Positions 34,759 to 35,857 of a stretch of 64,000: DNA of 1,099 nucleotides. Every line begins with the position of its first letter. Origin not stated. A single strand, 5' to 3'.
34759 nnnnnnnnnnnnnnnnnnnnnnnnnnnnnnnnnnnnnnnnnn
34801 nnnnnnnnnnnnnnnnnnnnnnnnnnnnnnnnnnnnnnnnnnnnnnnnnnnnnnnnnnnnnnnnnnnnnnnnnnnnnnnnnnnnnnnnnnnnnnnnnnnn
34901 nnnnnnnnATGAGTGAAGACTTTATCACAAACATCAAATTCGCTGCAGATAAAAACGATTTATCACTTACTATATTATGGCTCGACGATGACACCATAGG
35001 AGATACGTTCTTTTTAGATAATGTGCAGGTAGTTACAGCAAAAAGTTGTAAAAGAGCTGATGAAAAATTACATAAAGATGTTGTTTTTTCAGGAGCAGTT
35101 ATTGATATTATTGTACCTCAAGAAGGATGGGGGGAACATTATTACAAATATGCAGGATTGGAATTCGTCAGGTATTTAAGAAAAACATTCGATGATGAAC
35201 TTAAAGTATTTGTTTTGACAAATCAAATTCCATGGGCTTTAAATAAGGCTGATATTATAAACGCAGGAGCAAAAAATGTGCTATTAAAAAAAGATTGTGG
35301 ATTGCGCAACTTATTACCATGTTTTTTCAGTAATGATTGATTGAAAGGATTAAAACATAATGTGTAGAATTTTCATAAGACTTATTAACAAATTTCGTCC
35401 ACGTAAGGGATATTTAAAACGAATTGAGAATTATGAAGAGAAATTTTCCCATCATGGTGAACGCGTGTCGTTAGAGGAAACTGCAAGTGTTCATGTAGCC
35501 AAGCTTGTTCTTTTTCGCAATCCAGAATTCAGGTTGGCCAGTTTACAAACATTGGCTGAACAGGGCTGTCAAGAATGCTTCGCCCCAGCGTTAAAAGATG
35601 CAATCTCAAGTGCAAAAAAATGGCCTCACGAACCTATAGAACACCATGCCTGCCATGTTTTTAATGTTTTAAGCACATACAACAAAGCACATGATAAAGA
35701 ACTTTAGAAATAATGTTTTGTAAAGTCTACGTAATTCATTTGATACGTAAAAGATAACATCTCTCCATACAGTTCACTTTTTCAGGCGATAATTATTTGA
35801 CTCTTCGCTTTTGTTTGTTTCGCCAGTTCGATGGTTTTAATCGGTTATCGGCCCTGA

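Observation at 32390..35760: AT-rich four-gene cassette encoding a TM protein, a sensor-less histidine-kinase-like ATPase, a receiver-only protein and a small helical protein; candidate undescribed two-component-like accessory or defence module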

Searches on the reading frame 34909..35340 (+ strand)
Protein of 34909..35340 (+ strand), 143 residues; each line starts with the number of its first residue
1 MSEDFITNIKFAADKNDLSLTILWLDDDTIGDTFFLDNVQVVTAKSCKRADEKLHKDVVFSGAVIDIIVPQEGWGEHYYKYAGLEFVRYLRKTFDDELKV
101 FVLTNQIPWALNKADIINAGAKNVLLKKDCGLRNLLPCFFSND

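Call 3: search_protein_families(library=pfam, proteins=[window:34909-35340:+], max_evalue=1)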
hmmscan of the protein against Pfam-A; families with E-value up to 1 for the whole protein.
window:34909-35340:+ (143 aa): 1 family
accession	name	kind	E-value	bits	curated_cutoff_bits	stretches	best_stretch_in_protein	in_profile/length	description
PF13177.12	DNA_pol3_delta2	-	0.071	13.5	27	1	41-127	54-123/161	DNA polymerase III, delta subunit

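Call 4: search_protein_families(library=padloc, proteins=[window:34909-35340:+], max_evalue=1)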
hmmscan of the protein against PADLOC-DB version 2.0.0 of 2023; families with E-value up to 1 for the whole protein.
window:34909-35340:+ (143 aa): 0 families

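Call 5: search_protein_families(library=ncbifam, proteins=[window:34909-35340:+], max_evalue=1)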
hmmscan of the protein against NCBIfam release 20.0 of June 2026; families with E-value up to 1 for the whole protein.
window:34909-35340:+ (143 aa): 0 families

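Call 12: find_homologous_proteins(query=window:34909-35340:+, max_evalue=10)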
Query window:34909-35340:+ (143 aa): 1 proteins with E <= 10 among 9 candidates.
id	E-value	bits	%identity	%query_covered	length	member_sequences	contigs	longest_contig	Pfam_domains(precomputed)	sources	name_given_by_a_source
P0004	1.8e-91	321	100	100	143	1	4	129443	-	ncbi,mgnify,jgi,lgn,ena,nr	ncbi:MAG TPA: hypothetical protein PKW95_18110 [bacterium]|mgnify:CR=1 FL=1|nr:hypothetical protein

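Call 14: search_solved_structures(query=window:34909-35340:+, max_evalue=10, show_alignments=3)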
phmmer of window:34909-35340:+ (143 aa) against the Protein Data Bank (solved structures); distinct sequences matched with E-value up to 10: 0.

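Call 27: predict_structure(protein=window:34909-35340:+)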
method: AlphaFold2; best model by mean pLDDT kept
length: 143 residues; sequences in the alignment: 1
mean_pLDDT: 39.7   pTM: 0.38
mean pLDDT of the five models: 39.7, 39.3, 29.6, 28.9, 27.5
residues with pLDDT >= 90: 0; 70-90: 0; 50-70: 36; < 50: 107
segments of 3 or more residues with pLDDT < 50: 1-76, 97-109, 126-143
pLDDT, mean of each block of 10 residues (from residue 1): 24 27 32 27 25 26 41 48 59 52 45 62 50 41 33
secondary structure, 60 per line:
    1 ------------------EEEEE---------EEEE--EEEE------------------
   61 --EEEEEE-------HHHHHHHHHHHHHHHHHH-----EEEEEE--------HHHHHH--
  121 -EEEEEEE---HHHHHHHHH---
elements in order: E19-23 E33-36 E39-42 E63-68 H76-93 E99-104 H113-118 E122-128 H132-140

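Call 44: search_solved_structures(query=A4, max_evalue=10, show_alignments=3)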
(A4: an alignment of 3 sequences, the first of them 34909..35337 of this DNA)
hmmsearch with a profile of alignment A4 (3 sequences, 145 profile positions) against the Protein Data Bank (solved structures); distinct sequences matched with E-value up to 10: 17.
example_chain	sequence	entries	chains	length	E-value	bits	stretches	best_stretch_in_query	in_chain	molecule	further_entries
2qvg_A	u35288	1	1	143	0.014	18.4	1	15-109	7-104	Two component response regulator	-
2jk1_A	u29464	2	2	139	0.089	15.8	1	33-123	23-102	HYDROGENASE TRANSCRIPTIONAL REGULATORY PROTEIN HUPR1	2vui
1zh2_A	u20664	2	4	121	0.11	15.4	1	31-123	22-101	KDP operon transcriptional regulatory protein kdpE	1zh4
2vuh_B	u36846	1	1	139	0.14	15.1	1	33-123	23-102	HYDROGENASE TRANSCRIPTIONAL REGULATORY PROTEIN HUPR1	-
4h60_A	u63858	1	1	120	0.15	15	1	77-123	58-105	Chemotaxis protein CheY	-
4hnr_A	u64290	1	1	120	0.15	15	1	77-123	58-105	Chemotaxis protein CheY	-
1ys6_A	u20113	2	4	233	0.19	14.7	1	16-124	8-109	Transcriptional regulatory protein prrA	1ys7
3luf_A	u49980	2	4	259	0.52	13.3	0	76-120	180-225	Two-component system response regulator/GGDEF domain protein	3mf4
6lgq_D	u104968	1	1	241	0.6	13.1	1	30-123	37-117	DNA-binding response regulator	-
4kfc_A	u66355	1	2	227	0.61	13.1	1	31-123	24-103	KDP operon transcriptional regulatory protein KdpE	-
4kny_A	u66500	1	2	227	0.61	13.1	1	31-123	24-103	KDP operon transcriptional regulatory protein KdpE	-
2jba_A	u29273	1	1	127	0.8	12.7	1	79-124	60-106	PHOSPHATE REGULON TRANSCRIPTIONAL REGULATORY PROTEIN PHOB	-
2jba_B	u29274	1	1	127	1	12.3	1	79-124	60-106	PHOSPHATE REGULON TRANSCRIPTIONAL REGULATORY PROTEIN PHOB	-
1zes_A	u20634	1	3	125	1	12.3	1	79-124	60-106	Phosphate regulon transcriptional regulatory protein phoB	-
1b00_A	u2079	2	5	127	1.1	12.3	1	79-124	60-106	PHOSPHATE REGULON TRANSCRIPTIONAL REGULATORY PROTEIN PHOB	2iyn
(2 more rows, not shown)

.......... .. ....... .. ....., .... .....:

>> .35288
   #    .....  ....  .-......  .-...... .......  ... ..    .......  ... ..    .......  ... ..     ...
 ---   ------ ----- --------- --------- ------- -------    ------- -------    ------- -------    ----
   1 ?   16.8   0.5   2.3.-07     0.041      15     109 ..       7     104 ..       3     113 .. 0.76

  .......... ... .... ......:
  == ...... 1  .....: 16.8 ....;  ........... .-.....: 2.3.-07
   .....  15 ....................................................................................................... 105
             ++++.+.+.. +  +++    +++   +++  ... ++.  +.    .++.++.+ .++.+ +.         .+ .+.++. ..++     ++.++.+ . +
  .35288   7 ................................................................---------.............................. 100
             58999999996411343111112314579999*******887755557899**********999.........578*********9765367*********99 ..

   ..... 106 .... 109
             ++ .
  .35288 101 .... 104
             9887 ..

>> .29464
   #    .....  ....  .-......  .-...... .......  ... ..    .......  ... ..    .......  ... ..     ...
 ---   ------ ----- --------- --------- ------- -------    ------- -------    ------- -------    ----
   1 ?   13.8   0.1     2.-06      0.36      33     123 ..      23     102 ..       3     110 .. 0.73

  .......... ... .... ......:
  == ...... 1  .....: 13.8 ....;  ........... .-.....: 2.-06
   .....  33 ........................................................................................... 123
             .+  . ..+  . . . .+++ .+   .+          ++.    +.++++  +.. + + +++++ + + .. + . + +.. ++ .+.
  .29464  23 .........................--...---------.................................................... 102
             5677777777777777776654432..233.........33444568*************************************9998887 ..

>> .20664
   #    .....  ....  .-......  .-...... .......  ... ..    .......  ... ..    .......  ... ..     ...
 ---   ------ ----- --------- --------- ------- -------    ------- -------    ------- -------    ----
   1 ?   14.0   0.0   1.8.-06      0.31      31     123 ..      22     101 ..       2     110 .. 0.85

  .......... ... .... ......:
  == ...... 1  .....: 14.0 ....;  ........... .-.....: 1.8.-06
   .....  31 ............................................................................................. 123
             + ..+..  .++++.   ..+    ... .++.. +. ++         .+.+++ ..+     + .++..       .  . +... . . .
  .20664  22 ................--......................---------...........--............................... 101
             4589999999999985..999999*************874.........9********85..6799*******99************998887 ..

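Call 65: search_solved_structures(query=A8, max_evalue=1, show_alignments=1)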
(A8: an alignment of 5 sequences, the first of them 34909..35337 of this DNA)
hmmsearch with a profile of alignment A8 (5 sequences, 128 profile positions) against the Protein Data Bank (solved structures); distinct sequences matched with E-value up to 1: 18.
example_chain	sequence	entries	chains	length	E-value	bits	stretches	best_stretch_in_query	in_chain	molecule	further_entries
2jk1_A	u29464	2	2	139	0.012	18.7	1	18-108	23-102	HYDROGENASE TRANSCRIPTIONAL REGULATORY PROTEIN HUPR1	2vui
1zh2_A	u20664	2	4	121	0.012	18.6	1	15-108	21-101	KDP operon transcriptional regulatory protein kdpE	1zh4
3luf_A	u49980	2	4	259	0.017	18.1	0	2-106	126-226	Two-component system response regulator/GGDEF domain protein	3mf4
2vuh_B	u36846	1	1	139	0.019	18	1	18-108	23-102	HYDROGENASE TRANSCRIPTIONAL REGULATORY PROTEIN HUPR1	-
1ys6_A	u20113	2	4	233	0.03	17.4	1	3-109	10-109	Transcriptional regulatory protein prrA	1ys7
4kfc_A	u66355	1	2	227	0.061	16.3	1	16-108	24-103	KDP operon transcriptional regulatory protein KdpE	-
4kny_A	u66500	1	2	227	0.062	16.3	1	16-108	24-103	KDP operon transcriptional regulatory protein KdpE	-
6lgq_D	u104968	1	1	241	0.073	16.1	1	16-108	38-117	DNA-binding response regulator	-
1zy2_A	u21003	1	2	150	0.13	15.2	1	1-108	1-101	transcriptional regulator NtrC1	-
2qvg_A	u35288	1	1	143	0.15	15.1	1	2-94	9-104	Two component response regulator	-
4l85_A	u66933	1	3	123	0.23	14.5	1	17-108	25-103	KDP operon transcriptional regulatory protein KdpE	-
2jba_A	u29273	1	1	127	0.25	14.4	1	64-109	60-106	PHOSPHATE REGULON TRANSCRIPTIONAL REGULATORY PROTEIN PHOB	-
1zes_A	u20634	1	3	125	0.33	14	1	64-109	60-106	Phosphate regulon transcriptional regulatory protein phoB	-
2jba_B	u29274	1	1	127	0.34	14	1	64-109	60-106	PHOSPHATE REGULON TRANSCRIPTIONAL REGULATORY PROTEIN PHOB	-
1b00_A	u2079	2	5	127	0.35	13.9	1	64-109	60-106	PHOSPHATE REGULON TRANSCRIPTIONAL REGULATORY PROTEIN PHOB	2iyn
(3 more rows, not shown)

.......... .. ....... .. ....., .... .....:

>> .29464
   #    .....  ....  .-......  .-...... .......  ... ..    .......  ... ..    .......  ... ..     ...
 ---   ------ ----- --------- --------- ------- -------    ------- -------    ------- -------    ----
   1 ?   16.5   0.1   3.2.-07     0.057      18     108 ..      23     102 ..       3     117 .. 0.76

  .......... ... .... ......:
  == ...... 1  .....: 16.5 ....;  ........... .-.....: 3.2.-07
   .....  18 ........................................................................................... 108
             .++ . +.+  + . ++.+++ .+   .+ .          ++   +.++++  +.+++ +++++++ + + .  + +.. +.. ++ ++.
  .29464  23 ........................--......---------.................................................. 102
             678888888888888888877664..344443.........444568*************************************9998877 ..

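Call 70: search_protein_families(library=pfam, alignment_id=A8, max_evalue=1)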
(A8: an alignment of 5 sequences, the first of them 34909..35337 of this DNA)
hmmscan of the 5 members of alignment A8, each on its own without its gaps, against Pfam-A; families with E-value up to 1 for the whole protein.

A. member 1, window:34909-35337:+ (143 aa): 1 family
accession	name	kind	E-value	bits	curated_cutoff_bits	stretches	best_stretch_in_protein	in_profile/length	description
PF13177.12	DNA_pol3_delta2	-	0.071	13.5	27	1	41-127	54-123/161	DNA polymerase III, delta subunit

B. families by the number of members that match (of 5 scanned): 3 families
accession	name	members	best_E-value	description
PF00072.30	Response_reg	3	2.9e-05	Response regulator receiver domain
PF00107.32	ADH_zinc_N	1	0.027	Zinc-binding dehydrogenase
PF13177.12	DNA_pol3_delta2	1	0.071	DNA polymerase III, delta subunit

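Call 88: find_related_loci(query=A8, collection=genome_contigs, flank=8000)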
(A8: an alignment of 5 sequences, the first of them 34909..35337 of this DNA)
Query A8 (143 aa) in genome_contigs; peptide patterns used: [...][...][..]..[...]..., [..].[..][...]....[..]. (x = any residue, [..] = any of these).
60 stretches matched a pattern; 1 encode a relative of the query (tblastn E <= 1e-3); 1 distinct loci.
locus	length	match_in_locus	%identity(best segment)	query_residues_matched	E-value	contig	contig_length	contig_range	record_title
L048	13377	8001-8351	35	20-136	2e-20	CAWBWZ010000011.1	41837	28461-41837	MAG: uncultured Acidobacteriota bacterium isolate MFD07386.bin.2.49 genome assembly, contig: contig_46066, whole genome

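Call 93: search_protein_families(library=pfam, proteins=[L048:8001-9140:+, L048:7067-7987:+, L048:5536-7080:+, L048:9221-10576:+], max_evalue=0.01)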
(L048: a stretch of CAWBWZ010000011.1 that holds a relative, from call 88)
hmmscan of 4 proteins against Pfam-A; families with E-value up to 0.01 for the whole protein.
L048:8001-9140:+ (380 aa): 1 family
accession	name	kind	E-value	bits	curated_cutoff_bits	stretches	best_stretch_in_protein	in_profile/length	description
PF13676.11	TIR_2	-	5.7e-21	75.7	28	1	234-355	1-121/122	TIR domain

L048:7067-7987:+ (307 aa): 1 family
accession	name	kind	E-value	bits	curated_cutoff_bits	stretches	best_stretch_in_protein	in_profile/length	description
PF02518.31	HATPase_c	-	3.3e-15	56.9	26.4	1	184-305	2-108/111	Histidine kinase-, DNA gyrase B-, and HSP90-like ATPase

L048:5536-7080:+ (515 aa): 7 families
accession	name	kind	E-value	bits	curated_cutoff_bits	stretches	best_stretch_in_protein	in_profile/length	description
PF00158.32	Sigma54_activat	-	1.1e-64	217.5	20.2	1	165-328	4-167/168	Sigma-54 interaction domain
PF14532.12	Sigma54_activ_2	-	1.4e-20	74.4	25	1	174-333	12-138/138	Sigma-54 interaction domain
PF00072.30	Response_reg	-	6.2e-20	71.9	30.2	1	6-126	1-110/111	Response regulator receiver domain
PF07728.20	AAA_5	-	1.4e-05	25.5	22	1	185-303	1-122/139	AAA domain (dynein-related subfamily)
PF00004.35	AAA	-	2.6e-05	25.1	21.2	1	186-315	1-123/131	ATPase family associated with various cellular activities (AAA)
PF07724.20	AAA_2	-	8.9e-05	23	27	1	184-308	4-129/166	AAA domain (Cdc48 subfamily)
PF01078.27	Mg_chelatase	-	0.006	16.4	20.3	0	241-303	93-157/207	Magnesium chelatase, subunit ChlI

L048:9221-10576:+ (452 aa): 7 families
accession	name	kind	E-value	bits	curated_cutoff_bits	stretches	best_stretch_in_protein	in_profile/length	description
PF02518.31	HATPase_c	-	1.5e-20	74.2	26.4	1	348-451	2-108/111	Histidine kinase-, DNA gyrase B-, and HSP90-like ATPase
PF13188.13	PAS_8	-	4.4e-08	33.2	21.8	1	135-191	2-60/65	PAS domain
PF13426.13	PAS_9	-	9.4e-06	26.3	27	1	144-211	1-65/103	PAS domain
PF08448.16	PAS_4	-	7.8e-05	23.3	23.1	1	140-204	1-70/110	PAS fold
PF00989.32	PAS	-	8.8e-05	22.9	22.6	1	136-167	3-34/113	PAS fold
PF13581.12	HATPase_c_2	-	0.00099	19.6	27.4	1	357-446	41-123/127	Histidine kinase-like ATPase domain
PF00672.30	HAMP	-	0.0049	17.6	25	0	78-123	14-52/53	HAMP domain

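Call 97: search_protein_families(library=padloc, proteins=[L048:8001-9140:+, L048:7067-7987:+], max_evalue=0.01)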
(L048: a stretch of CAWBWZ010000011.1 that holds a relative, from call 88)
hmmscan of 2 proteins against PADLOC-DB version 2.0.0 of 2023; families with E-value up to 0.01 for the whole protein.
L048:8001-9140:+ (380 aa): 6 families
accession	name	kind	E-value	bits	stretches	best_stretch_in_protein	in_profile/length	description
PDLC05062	PDC-S66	-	3.8e-08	31.1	1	219-321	136-240/282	-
PDLC03957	bSEFIR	-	8.6e-08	30.4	2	234-284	41-94/412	-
PDLC02012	SAVED5--SAVED_TIR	-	4.1e-05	20.9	1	232-291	14-73/404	-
PDLC00727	Effector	-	0.00062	16.3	1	229-291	171-233/590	TIR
PDLC00728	Effector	-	0.00094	16.2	1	233-291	11-69/432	TIR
PDLC02013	SAVED5--SAVED_TIR_JAB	-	0.0075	12.8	0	229-291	170-232/584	-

L048:7067-7987:+ (307 aa): 3 families
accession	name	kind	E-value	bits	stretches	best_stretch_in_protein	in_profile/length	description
PDLC04647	PDC-M43B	-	5.2e-14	50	1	154-288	195-320/347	-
PDLC04650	PDC-M43B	-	5.7e-11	40.2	1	165-288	205-321/344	-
PDLC04649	PDC-M43B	-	0.0013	15.8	1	146-281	185-314/345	-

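Call 116: search_protein_families(library=ncbifam, proteins=[L048:8001-9140:+], max_evalue=0.01)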
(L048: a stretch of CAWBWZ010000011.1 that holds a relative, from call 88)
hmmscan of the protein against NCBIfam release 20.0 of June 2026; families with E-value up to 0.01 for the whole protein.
L048:8001-9140:+ (380 aa): 1 family
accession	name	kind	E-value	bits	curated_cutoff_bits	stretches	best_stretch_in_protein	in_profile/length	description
NF042941.1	Retron_TIR_antiphage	equivalog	0.00039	19.3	600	1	226-322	334-432/464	TIR domain-containing anti-phage reverse transcriptase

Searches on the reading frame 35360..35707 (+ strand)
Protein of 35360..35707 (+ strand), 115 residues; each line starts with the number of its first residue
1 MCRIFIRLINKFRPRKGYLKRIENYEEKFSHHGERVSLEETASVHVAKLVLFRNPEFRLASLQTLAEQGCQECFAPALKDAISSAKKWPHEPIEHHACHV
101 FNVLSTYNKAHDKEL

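Call 3: search_protein_families(library=pfam, proteins=[window:35360-35707:+], max_evalue=1)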
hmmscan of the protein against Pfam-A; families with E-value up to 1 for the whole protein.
window:35360-35707:+ (115 aa): 1 family
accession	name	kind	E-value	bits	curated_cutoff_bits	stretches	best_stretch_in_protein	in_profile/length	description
PF08456.15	Vmethyltransf_C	-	0.085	12.9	25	1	6-114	69-167/230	Viral methyltransferase C-terminal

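Call 4: search_protein_families(library=padloc, proteins=[window:35360-35707:+], max_evalue=1)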
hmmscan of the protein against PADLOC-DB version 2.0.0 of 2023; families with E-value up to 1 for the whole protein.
window:35360-35707:+ (115 aa): 0 families

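Call 5: search_protein_families(library=ncbifam, proteins=[window:35360-35707:+], max_evalue=1)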
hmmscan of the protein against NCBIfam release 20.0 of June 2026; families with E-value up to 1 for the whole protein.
window:35360-35707:+ (115 aa): 0 families

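Call 18: search_solved_structures(query=window:35360-35707:+, max_evalue=10, show_alignments=2)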
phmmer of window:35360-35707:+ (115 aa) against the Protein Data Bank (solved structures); distinct sequences matched with E-value up to 10: 2.
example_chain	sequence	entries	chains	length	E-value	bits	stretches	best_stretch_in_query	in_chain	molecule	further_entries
1vz0_A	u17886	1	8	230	0.41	14.2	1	43-99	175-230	Chromosome-partitioning protein Spo0J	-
9izw_A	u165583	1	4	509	0.49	14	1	17-96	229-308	Methylmalonate-semialdehyde/malonate-semialdehyde dehydrogenase [acylating], mitochondrial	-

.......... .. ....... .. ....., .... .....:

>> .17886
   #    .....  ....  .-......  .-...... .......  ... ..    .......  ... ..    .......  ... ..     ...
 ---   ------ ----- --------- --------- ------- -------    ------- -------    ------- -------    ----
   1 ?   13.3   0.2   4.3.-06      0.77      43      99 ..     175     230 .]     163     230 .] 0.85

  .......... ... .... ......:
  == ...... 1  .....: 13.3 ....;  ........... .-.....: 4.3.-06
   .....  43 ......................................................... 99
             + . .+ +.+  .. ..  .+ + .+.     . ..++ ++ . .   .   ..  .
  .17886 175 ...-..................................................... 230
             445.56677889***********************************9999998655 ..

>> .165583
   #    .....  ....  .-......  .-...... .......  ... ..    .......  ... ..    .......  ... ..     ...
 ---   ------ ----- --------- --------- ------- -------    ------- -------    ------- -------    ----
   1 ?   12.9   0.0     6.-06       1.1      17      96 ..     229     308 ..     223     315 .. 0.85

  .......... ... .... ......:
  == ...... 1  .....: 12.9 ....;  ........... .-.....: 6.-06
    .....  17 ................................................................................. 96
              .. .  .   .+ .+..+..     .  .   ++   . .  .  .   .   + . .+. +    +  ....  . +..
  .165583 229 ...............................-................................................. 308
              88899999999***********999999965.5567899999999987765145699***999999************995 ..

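Call 64: search_solved_structures(query=A9, max_evalue=10, show_alignments=3)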
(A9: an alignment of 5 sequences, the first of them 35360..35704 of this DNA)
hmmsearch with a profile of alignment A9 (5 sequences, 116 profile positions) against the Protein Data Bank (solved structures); distinct sequences matched with E-value up to 10: 4.
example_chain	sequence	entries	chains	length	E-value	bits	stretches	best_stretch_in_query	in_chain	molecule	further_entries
5cwk_A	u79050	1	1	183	0.31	14.2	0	51-110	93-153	Designed helical repeat protein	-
6g81_A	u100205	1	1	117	0.35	14.1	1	38-65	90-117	Hydrogenase maturation factor HypA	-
2kdx_A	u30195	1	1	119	0.35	14.1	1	38-65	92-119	Hydrogenase/urease nickel incorporation protein hypA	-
7mwq_A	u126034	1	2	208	0.42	13.8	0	51-110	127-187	LHD29A53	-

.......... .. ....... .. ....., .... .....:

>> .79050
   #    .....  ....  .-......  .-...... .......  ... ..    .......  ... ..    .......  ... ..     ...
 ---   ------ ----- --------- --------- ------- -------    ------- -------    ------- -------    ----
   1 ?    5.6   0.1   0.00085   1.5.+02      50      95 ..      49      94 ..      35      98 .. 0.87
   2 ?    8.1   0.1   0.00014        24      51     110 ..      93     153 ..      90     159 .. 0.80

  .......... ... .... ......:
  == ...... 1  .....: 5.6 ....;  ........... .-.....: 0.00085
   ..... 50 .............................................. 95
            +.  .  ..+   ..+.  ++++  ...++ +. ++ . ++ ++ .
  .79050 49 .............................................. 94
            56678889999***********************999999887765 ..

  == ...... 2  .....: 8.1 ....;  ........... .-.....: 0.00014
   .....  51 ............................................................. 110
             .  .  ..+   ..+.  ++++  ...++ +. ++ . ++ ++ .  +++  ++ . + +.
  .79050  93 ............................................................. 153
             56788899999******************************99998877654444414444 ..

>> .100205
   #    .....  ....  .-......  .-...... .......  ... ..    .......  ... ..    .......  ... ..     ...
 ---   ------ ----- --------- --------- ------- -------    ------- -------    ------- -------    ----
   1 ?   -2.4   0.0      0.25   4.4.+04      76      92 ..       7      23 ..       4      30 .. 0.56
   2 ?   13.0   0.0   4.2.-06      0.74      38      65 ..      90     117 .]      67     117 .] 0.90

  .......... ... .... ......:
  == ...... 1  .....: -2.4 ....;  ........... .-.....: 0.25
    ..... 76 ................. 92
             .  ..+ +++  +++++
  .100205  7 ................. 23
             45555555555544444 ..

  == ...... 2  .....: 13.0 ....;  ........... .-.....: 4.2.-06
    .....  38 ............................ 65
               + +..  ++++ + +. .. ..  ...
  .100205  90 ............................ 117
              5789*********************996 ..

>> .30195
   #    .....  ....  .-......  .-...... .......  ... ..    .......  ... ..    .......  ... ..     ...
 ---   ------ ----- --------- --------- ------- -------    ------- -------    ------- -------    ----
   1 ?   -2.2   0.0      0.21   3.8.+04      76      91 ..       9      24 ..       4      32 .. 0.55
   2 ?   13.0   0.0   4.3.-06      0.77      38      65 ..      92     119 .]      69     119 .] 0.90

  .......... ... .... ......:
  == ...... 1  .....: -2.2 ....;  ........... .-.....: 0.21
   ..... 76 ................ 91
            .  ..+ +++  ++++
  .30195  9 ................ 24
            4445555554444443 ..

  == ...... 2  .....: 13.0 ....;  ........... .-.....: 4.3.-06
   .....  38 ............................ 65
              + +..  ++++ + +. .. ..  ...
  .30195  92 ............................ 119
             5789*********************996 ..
